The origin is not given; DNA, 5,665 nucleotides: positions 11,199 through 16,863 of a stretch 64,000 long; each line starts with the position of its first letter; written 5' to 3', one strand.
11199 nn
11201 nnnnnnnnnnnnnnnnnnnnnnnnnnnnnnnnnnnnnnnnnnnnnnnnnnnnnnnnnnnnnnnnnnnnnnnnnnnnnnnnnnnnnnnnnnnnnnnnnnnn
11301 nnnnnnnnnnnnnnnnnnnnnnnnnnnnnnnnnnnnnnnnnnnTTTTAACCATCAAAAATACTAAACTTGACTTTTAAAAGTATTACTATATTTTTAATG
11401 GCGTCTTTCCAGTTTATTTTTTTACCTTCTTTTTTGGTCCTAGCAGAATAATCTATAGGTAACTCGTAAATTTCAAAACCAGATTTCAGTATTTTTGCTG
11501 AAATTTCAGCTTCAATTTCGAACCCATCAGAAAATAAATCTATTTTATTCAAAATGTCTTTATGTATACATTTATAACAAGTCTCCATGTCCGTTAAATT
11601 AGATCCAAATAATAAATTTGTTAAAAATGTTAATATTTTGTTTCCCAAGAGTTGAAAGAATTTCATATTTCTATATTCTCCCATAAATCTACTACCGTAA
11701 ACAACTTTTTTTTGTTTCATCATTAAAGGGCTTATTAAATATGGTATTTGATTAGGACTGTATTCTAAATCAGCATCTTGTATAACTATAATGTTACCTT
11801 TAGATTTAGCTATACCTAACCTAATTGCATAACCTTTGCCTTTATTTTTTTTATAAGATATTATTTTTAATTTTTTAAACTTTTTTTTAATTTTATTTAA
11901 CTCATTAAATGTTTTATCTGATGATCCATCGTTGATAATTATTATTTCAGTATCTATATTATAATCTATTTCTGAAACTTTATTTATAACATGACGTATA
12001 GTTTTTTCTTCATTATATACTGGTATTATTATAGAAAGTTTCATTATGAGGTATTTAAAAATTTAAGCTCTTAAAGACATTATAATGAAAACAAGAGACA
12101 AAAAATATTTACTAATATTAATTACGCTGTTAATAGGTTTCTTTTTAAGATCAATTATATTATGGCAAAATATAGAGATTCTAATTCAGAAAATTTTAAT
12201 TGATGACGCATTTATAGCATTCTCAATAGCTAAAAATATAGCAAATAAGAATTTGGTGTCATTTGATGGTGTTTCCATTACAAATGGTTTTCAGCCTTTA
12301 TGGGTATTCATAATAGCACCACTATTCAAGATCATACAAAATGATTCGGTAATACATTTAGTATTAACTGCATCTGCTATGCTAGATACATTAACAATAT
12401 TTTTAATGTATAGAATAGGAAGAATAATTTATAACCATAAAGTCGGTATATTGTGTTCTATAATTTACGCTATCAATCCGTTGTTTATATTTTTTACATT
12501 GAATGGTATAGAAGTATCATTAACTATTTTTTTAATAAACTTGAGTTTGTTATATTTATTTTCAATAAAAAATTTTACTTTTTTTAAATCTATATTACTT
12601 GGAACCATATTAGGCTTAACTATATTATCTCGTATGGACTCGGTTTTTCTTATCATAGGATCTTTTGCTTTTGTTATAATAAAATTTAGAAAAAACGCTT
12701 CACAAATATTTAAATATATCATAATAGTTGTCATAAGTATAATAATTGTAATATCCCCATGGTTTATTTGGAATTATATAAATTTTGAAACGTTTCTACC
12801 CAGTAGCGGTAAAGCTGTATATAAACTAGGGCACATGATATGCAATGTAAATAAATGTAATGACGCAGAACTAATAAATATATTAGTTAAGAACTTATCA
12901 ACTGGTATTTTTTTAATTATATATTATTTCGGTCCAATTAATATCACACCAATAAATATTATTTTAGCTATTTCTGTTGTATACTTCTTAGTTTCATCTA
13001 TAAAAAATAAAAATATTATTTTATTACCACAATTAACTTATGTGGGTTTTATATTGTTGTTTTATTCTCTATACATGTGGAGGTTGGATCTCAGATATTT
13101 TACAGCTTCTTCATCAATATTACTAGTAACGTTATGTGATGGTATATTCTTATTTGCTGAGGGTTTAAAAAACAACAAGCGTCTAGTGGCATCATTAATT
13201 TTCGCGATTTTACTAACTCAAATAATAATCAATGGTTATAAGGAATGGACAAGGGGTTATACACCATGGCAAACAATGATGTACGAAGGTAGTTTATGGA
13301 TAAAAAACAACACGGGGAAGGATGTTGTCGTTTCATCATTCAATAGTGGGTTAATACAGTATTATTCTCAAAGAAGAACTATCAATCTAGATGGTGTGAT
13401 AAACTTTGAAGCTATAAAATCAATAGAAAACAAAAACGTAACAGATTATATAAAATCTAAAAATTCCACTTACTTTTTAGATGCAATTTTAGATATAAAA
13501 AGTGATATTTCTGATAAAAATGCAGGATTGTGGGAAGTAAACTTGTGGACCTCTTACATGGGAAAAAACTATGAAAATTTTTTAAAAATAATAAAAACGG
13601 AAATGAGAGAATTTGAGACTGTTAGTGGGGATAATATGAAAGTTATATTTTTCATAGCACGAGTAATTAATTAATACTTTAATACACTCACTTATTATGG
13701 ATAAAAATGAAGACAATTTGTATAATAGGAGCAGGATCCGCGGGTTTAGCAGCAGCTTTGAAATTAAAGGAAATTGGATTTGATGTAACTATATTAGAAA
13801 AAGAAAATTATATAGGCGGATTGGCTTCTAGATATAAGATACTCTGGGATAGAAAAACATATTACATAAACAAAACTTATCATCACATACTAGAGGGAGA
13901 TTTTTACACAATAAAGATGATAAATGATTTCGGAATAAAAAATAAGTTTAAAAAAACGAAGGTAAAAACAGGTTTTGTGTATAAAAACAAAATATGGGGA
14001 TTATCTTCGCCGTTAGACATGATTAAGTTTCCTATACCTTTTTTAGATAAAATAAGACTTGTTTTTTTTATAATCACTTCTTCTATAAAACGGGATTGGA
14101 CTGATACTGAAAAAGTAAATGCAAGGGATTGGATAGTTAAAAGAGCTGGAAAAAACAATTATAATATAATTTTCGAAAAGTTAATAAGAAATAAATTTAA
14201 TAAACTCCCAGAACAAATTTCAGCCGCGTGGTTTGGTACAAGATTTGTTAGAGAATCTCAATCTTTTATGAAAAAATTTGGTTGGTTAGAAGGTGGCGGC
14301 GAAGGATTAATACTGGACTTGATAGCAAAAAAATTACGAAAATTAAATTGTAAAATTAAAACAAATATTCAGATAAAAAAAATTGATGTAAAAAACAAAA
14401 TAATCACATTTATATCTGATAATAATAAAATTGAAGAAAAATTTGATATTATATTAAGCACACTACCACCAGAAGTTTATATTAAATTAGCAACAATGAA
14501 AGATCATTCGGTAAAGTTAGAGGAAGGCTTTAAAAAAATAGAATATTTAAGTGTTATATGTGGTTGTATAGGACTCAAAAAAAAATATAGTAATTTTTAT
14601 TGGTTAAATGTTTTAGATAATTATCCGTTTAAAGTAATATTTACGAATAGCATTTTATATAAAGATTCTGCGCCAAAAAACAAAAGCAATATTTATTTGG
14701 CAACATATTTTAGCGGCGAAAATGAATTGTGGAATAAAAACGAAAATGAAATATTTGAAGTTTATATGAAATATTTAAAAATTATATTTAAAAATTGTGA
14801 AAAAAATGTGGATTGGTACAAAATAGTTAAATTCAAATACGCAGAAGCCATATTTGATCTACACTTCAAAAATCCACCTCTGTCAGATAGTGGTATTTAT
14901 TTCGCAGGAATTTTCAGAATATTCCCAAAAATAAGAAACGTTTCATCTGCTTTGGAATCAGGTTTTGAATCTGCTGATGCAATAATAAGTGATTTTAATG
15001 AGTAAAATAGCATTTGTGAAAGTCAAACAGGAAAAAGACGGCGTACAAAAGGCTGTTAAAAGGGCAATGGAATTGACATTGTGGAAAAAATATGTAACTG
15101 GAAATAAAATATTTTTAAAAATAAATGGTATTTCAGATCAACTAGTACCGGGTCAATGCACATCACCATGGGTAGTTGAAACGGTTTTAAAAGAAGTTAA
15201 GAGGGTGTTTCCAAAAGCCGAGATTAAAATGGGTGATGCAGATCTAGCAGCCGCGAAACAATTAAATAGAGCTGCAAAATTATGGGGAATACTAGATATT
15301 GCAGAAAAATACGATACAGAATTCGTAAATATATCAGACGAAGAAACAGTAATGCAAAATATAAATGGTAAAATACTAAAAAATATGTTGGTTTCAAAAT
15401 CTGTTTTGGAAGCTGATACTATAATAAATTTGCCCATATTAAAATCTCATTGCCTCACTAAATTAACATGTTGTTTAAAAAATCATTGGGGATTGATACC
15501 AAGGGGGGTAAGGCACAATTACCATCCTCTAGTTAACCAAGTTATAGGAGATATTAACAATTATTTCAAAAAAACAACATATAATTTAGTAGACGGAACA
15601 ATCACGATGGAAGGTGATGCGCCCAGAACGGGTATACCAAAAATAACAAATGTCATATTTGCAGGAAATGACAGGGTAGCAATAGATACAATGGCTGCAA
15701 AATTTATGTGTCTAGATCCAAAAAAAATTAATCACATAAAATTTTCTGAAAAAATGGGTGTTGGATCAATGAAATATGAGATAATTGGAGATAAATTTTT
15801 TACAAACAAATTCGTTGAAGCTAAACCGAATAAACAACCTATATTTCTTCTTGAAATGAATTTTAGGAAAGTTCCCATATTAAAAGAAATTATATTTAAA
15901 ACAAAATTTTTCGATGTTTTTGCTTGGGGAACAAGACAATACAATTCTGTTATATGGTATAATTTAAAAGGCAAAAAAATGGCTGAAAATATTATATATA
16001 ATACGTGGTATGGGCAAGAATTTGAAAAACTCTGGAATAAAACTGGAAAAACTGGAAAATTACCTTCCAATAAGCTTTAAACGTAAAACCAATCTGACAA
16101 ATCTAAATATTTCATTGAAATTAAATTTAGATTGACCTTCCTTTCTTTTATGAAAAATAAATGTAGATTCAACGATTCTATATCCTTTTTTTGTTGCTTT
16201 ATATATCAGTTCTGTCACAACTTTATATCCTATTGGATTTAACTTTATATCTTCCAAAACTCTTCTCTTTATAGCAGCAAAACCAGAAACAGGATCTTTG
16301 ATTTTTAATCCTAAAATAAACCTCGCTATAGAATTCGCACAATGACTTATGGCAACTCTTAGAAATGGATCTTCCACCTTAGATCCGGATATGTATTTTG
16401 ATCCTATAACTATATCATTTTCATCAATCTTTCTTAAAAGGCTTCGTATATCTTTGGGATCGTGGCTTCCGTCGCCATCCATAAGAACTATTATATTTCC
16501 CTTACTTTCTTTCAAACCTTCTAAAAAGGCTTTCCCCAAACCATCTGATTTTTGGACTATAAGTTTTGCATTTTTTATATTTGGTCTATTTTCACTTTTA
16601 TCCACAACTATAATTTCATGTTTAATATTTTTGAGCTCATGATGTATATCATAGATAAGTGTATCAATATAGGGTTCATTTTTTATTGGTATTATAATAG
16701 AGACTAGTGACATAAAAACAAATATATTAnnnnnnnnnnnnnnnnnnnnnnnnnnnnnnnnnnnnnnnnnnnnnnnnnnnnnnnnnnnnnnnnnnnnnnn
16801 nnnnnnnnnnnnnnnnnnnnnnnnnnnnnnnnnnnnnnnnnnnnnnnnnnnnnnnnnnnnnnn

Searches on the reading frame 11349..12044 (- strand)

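Call 47: search_protein_families(library=pfam, proteins=[window:11349-12044:-], max_evalue=0.00001)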
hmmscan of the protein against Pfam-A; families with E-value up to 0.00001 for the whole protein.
window:11349-12044:- (232 aa): 3 families
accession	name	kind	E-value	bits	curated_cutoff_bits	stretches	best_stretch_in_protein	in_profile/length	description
PF00535.33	Glycos_transf_2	-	5.4e-31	108.2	23.3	1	4-168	1-167/168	Glycosyl transferase family 2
PF10111.15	Glyco_tranf_2_2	-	5.9e-10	39.5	27.3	1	4-102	1-101/276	Glycosyltransferase like family 2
PF13641.12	Glyco_tranf_2_3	-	5.3e-09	36.9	27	1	3-122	3-126/230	Glycosyltransferase like family 2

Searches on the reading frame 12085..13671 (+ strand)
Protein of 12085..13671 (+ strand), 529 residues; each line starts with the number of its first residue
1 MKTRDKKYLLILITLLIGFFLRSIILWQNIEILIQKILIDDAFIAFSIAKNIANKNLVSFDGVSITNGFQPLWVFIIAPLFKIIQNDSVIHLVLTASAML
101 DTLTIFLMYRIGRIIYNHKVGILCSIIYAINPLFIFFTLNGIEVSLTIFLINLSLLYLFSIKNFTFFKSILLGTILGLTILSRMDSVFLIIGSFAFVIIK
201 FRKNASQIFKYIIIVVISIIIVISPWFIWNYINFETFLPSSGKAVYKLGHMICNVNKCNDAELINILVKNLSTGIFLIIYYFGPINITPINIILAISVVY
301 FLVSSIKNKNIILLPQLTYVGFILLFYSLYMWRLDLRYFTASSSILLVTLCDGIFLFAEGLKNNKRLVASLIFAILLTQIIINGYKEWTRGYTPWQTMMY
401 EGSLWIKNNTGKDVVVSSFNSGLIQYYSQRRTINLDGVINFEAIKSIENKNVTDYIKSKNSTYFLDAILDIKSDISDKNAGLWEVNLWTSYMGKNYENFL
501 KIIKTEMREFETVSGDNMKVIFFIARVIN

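Call 47: search_protein_families(library=pfam, proteins=[window:12085-13671:+], max_evalue=0.00001)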
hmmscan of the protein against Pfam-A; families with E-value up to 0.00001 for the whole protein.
window:12085-13671:+ (529 aa): 1 family
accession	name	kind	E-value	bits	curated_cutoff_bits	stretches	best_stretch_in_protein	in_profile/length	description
PF13231.12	PMT_2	-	8.7e-11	42.7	26.1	1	71-229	4-160/160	Dolichyl-phosphate-mannose-protein mannosyltransferase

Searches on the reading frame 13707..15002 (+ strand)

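Call 3: search_protein_families(library=pfam, proteins=[window:13707-15002:+], max_evalue=0.01)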
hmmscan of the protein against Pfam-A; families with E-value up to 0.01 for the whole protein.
window:13707-15002:+ (432 aa): 13 families
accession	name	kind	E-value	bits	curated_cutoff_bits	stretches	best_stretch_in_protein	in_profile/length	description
PF01593.30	Amino_oxidase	-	3.3e-20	73.2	19.8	1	12-427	2-443/443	Flavin containing amine oxidoreductase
PF13450.12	NAD_binding_8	-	9.8e-10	39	21.9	1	6-48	1-41/68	NAD(P)-binding Rossmann-like domain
PF07992.20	Pyr_redox_2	-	2.5e-07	30.9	26.1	1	3-35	2-35/291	Pyridine nucleotide-disulphide oxidoreductase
PF01266.30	DAO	-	4.2e-07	30.3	27.9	1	4-40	2-38/353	FAD dependent oxidoreductase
PF12831.13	FAD_oxidored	-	4.9e-07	29.8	27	1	4-55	2-53/416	FAD dependent oxidoreductase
PF13738.12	Pyr_redox_3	-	5.8e-07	29.5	30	1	6-35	2-32/305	Pyridine nucleotide-disulphide oxidoreductase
PF00890.30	FAD_binding_2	-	5e-06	26.4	20.4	1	5-40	3-37/414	FAD binding domain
PF03486.20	HI0933_like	-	6.8e-06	26.1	50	1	3-37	2-36/244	HI0933-like protein Rossmann domain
PF00070.33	Pyr_redox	-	0.00018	22.4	22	0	4-36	2-34/82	Pyridine nucleotide-disulphide oxidoreductase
PF01494.25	FAD_binding_3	-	0.00025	20.8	22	1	3-34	3-34/349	FAD binding domain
PF07991.19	KARI_N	-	0.00077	19.5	20.6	1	2-33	5-36/165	Acetohydroxy acid isomeroreductase, NADPH-binding domain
PF01946.23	Thi4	-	0.00083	19.1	26.2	1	4-38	20-55/235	Thi4 family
PF01134.28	GIDA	-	0.0012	18.4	22.1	1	4-37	2-36/391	Glucose inhibited division protein A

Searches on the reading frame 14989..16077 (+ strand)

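Call 3: search_protein_families(library=pfam, proteins=[window:14989-16077:+], max_evalue=0.01)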
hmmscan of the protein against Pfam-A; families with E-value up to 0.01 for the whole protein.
window:14989-16077:+ (363 aa): 1 family
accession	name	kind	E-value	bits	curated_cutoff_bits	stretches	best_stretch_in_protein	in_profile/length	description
PF04015.17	DUF362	-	4.1e-39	135.2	24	1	41-237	1-199/200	Domain of unknown function (DUF362)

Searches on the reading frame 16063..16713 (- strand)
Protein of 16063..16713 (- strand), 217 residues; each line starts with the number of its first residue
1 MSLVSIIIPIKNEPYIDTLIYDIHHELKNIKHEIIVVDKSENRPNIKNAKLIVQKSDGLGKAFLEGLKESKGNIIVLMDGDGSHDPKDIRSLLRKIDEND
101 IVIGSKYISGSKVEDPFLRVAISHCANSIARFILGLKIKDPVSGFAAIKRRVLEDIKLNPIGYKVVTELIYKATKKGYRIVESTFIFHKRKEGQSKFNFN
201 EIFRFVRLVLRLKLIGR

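Call 3: search_protein_families(library=pfam, proteins=[window:16063-16713:-], max_evalue=0.01)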
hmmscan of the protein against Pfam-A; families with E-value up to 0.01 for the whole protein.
window:16063-16713:- (217 aa): 1 family
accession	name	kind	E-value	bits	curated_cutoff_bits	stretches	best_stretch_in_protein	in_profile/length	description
PF00535.33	Glycos_transf_2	-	5.3e-19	69.2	23.3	1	5-156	1-167/168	Glycosyl transferase family 2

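Call 23: search_protein_families(library=ncbifam, proteins=[window:16063-16713:-], max_evalue=1e-10)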
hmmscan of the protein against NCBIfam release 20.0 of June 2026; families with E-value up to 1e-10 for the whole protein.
window:16063-16713:- (217 aa): 4 families
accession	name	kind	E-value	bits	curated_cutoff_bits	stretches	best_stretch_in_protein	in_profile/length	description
TIGR04182.1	glyco_TIGR04182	equivalog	7.5e-20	71.5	325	1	4-196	2-200/293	S-layer glycoprotein N-glycosyltransferase AglJ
NF041391.1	DPhHxTase_Halo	equivalog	1.1e-15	57.1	375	1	14-196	8-191/213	dolichyl-phosphate hexose transferase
NF047588.1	GlcsyltransPgfSStrep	equivalog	4.8e-12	45.7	500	1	52-202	55-210/308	glycosyltransferase PgfS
NF058614.1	PPMAGASynPpgS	equivalog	1.7e-11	43.9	370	1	5-184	3-193/226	polyprenyl-phospho-N-acetylgalactosaminyl synthase PpgS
